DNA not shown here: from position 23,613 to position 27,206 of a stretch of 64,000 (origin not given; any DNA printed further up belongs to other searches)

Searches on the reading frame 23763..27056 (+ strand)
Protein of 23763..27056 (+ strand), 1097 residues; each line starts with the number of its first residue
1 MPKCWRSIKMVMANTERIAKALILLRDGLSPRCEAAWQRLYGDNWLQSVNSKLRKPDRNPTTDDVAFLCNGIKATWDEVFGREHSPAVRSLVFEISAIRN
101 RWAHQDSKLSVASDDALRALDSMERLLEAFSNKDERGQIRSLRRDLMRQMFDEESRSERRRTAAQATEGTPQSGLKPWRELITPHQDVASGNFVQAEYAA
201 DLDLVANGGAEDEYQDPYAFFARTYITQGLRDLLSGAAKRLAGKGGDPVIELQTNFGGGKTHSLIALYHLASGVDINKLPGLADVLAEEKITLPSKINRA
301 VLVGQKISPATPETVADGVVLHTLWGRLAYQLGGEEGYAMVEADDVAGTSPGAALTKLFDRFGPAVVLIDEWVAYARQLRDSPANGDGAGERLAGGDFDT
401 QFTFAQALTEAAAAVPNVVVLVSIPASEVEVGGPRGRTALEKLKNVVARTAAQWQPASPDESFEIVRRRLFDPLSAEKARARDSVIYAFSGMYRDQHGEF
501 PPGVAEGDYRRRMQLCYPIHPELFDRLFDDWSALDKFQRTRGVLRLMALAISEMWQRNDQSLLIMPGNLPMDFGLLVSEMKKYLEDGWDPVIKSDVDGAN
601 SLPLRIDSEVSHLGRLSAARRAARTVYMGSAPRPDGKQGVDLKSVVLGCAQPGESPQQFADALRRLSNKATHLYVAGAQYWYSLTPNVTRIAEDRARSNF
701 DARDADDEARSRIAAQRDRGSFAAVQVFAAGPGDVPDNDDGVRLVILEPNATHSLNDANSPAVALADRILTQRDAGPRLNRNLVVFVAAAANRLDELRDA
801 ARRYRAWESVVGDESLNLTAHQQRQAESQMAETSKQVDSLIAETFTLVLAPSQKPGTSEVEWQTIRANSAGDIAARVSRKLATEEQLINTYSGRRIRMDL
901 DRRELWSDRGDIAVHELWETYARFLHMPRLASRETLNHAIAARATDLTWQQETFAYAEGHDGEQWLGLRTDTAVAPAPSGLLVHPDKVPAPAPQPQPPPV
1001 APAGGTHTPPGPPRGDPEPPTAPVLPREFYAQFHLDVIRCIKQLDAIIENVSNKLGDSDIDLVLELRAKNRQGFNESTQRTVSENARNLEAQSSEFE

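Call 8: search_protein_families(library=pfam, proteins=[window:23763-27056:+], max_evalue=0.001)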
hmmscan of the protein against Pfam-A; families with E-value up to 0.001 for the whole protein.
window:23763-27056:+ (1097 aa): 2 families
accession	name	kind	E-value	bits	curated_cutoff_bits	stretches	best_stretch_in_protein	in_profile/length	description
PF04465.17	DUF499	-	8.7e-23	80.5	23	1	308-571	38-288/1024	Protein of unknown function (DUF499)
PF18731.6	HEPN_Swt1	-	2.7e-19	70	27.5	1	20-130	1-114/115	Swt1-like HEPN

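Call 75: search_protein_families(library=padloc, proteins=[window:23763-27056:+], max_evalue=0.001)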
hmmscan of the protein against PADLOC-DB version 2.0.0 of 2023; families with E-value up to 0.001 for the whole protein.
window:23763-27056:+ (1097 aa): 2 families
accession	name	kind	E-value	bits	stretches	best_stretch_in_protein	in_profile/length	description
PDLC00662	HmaC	-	3.8e-277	920.3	1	175-1097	3-940/941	AAA+ ATPase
PDLC02192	DUF499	-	9.7e-31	104.4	1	216-920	34-691/1022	-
